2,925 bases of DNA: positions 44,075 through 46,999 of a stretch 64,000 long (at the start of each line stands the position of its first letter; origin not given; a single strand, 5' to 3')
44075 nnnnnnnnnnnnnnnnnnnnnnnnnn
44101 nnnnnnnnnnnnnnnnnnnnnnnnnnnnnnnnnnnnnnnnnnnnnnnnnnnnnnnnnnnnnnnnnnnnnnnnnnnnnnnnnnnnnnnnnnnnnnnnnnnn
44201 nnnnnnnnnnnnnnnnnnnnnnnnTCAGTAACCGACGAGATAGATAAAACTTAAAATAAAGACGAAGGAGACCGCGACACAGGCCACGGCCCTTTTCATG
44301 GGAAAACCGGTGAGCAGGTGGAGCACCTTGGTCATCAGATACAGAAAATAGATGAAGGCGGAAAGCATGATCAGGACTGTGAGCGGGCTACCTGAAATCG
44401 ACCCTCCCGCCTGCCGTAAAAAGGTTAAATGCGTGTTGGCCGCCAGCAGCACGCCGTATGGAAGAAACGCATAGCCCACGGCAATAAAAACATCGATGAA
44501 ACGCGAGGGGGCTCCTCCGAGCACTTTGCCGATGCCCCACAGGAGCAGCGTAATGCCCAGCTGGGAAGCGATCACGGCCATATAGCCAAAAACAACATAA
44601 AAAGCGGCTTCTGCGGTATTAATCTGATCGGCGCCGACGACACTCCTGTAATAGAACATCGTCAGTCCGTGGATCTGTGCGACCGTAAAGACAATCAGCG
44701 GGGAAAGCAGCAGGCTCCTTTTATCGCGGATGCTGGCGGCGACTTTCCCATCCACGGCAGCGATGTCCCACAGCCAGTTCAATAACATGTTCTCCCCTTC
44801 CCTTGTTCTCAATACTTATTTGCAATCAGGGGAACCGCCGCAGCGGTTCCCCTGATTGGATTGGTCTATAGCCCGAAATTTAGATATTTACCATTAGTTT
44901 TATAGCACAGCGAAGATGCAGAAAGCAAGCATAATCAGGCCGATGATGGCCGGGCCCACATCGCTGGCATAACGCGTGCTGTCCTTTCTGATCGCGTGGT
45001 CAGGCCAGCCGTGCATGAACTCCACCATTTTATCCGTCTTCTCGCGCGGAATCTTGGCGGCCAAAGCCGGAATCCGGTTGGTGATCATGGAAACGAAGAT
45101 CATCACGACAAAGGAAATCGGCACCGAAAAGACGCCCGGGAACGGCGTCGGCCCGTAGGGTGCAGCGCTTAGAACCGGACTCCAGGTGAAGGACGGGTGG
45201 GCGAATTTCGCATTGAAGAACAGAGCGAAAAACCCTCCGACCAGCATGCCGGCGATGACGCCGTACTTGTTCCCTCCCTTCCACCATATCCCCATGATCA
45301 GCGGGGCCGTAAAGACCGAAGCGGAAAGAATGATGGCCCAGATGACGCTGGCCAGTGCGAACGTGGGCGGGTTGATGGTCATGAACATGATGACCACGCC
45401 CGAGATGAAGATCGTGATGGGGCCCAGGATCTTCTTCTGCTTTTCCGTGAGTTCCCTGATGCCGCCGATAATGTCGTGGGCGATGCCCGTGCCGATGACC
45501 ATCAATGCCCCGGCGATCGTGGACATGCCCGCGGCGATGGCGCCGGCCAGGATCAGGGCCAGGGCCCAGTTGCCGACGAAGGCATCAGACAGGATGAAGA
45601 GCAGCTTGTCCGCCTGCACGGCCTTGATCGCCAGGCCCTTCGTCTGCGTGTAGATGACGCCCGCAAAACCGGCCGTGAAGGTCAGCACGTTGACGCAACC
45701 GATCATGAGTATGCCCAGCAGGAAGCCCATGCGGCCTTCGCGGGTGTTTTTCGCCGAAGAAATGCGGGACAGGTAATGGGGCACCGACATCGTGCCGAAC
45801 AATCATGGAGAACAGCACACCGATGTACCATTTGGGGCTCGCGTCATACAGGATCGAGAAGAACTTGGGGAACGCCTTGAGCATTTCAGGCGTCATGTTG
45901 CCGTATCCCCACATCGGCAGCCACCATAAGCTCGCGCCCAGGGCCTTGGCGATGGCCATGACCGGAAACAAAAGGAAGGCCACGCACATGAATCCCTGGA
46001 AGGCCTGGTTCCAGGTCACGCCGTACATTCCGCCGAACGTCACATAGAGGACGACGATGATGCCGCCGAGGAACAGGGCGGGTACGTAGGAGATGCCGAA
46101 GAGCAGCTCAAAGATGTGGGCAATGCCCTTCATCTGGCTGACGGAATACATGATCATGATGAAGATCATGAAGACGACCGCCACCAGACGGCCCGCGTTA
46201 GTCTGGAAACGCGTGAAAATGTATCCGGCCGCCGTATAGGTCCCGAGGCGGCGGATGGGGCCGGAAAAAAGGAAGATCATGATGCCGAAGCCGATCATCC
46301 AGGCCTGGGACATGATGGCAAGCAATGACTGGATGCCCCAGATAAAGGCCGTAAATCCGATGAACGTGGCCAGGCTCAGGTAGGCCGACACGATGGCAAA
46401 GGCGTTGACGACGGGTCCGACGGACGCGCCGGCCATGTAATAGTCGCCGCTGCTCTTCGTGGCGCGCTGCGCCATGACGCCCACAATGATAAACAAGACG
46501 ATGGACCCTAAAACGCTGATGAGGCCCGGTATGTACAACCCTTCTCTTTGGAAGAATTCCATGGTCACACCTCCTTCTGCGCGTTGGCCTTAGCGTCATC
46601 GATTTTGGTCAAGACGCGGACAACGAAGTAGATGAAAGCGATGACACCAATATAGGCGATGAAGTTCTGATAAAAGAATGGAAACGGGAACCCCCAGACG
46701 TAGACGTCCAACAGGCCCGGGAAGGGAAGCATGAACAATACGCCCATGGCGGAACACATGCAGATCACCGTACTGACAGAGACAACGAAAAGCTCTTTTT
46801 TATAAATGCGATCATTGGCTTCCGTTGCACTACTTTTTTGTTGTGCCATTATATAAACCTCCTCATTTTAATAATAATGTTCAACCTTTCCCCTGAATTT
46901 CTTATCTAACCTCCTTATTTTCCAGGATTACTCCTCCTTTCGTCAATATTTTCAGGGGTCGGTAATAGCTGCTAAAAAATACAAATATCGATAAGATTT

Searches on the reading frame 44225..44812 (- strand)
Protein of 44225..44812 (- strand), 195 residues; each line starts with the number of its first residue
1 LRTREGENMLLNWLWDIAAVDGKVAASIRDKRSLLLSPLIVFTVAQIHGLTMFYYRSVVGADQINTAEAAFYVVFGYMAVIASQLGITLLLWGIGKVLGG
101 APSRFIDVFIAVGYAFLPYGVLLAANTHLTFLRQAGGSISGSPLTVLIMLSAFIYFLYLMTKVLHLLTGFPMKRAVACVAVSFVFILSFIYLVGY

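Call 46: search_protein_families(library=pfam, proteins=[window:44225-44812:-], max_evalue=0.00001)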
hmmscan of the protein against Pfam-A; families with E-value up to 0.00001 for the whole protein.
window:44225-44812:- (195 aa): 1 family
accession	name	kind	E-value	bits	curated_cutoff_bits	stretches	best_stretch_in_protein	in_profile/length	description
PF04893.22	Yip1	-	4.1e-12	46.7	28.6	1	24-191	10-170/173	Yip1 domain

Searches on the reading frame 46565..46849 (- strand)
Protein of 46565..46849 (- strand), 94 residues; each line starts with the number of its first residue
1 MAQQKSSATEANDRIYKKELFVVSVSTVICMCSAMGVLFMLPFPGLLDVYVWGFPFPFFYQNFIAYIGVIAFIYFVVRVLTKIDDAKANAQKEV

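Call 14: search_protein_families(library=pfam, proteins=[window:46565-46849:-], max_evalue=0.001)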
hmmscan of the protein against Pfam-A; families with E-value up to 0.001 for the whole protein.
window:46565-46849:- (94 aa): 0 families

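Call 21: find_encoding_contigs(protein=window:46565-46849:-, flank=10000, max_places=10)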
Protein window:46565-46849:- (94 aa): no gene with exactly this product is on record in the collection.
